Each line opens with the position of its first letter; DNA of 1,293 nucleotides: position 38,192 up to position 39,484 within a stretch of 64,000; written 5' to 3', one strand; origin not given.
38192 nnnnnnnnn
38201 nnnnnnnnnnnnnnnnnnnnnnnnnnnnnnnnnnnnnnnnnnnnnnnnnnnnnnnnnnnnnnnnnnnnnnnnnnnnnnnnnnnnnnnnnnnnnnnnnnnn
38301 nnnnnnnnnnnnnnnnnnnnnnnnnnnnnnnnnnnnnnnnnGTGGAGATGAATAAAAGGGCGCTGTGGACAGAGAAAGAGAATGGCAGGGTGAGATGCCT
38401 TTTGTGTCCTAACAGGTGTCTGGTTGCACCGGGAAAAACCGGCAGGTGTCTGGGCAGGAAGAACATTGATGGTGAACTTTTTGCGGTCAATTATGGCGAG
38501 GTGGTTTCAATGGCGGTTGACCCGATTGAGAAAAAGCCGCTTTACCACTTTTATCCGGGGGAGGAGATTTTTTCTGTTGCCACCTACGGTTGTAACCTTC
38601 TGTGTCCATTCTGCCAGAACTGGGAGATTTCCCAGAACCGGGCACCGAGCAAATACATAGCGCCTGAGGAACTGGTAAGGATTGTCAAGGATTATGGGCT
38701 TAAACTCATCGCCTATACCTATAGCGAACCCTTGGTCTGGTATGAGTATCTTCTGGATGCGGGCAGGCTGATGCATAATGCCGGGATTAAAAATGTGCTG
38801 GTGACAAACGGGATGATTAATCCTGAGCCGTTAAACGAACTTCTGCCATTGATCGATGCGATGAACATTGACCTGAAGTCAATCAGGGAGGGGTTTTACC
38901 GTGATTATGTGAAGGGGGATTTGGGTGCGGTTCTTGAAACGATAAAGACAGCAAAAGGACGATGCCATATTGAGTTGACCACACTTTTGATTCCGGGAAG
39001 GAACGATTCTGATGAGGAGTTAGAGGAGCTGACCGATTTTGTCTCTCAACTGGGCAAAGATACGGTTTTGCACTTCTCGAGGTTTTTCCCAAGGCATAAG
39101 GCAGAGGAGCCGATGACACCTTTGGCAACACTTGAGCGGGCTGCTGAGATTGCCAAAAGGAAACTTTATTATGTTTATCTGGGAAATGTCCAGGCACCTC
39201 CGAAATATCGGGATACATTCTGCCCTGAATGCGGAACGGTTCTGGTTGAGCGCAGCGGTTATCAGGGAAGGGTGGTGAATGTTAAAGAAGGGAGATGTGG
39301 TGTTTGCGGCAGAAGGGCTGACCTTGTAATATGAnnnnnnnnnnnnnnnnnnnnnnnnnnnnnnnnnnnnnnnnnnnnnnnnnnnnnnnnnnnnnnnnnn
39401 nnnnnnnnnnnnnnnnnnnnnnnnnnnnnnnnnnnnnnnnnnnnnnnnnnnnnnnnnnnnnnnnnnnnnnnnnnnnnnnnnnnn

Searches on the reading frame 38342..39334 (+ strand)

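Call 86: search_protein_families(library=ncbifam, proteins=[window:38342-39334:+], max_evalue=0.00001)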
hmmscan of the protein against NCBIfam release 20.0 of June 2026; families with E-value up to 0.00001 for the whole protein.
window:38342-39334:+ (330 aa): 15 families
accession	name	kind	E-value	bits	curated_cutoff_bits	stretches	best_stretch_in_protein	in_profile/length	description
TIGR04337.1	AmmeMemoSam_rS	hypoth_equivalog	3e-92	309.2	220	1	8-325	3-328/349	AmmeMemoRadiSam system radical SAM enzyme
TIGR02493.1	PFLA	equivalog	4.6e-15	55.6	231.75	1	77-239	18-188/235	pyruvate formate-lyase-activating protein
TIGR02495.1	NrdG2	equivalog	1.4e-13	50.7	131.15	1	71-239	13-185/193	anaerobic ribonucleoside-triphosphate reductase activating protein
TIGR04041.1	activase_YjjW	hypoth_equivalog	3e-12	46.5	250.2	1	129-250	118-240/276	YjjW family glycine radical enzyme activase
TIGR02494.1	PFLE_PFLC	subfamily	1.3e-11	44.4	174.35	1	129-240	133-245/293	glycyl-radical enzyme activating protein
NF048010.1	SfplDhtActHpsHDes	equivalog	2.2e-09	36.5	430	1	128-243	140-261/298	(2S)-3-sulfopropanediol dehydratase activating enzyme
TIGR02668.1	moaA_archaeal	equivalog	9.9e-09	34.6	325.25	1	81-307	17-261/303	GTP 3',8-cyclase MoaA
NF043069.1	T4HPD_activ_SAM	equivalog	1.3e-08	34.6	425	1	127-238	131-243/299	trans-4-hydroxy-L-proline dehydratase activase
NF033719.1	ind_deCO2_activ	equivalog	2.2e-08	33.8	425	1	127-237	137-248/302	indoleacetate decarboxylase activase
NF001199.0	PRK00164.2-1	equivalog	2.3e-08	33.5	231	1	81-256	19-195/308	GTP 3',8-cyclase MoaA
TIGR02666.1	moaA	equivalog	4.9e-08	32.3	284.05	1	81-250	17-194/336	GTP 3',8-cyclase MoaA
TIGR04003.1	rSAM_BssD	equivalog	1.3e-07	31.1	496.45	0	128-237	136-247/314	[benzylsuccinate synthase]-activating enzyme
NF033717.2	HPDL_rSAM_activ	equivalog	1.8e-07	30.7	420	1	124-239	135-253/311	4-hydroxyphenylacetate decarboxylase activase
NF008356.0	PRK11145.1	equivalog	5.2e-07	29.2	375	1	78-239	24-193/246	pyruvate formate lyase 1-activating protein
TIGR03963.1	rSAM_QueE_Clost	equivalog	7.2e-06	25.8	260.1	0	81-179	26-123/219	putative 7-carboxy-7-deazaguanine synthase QueE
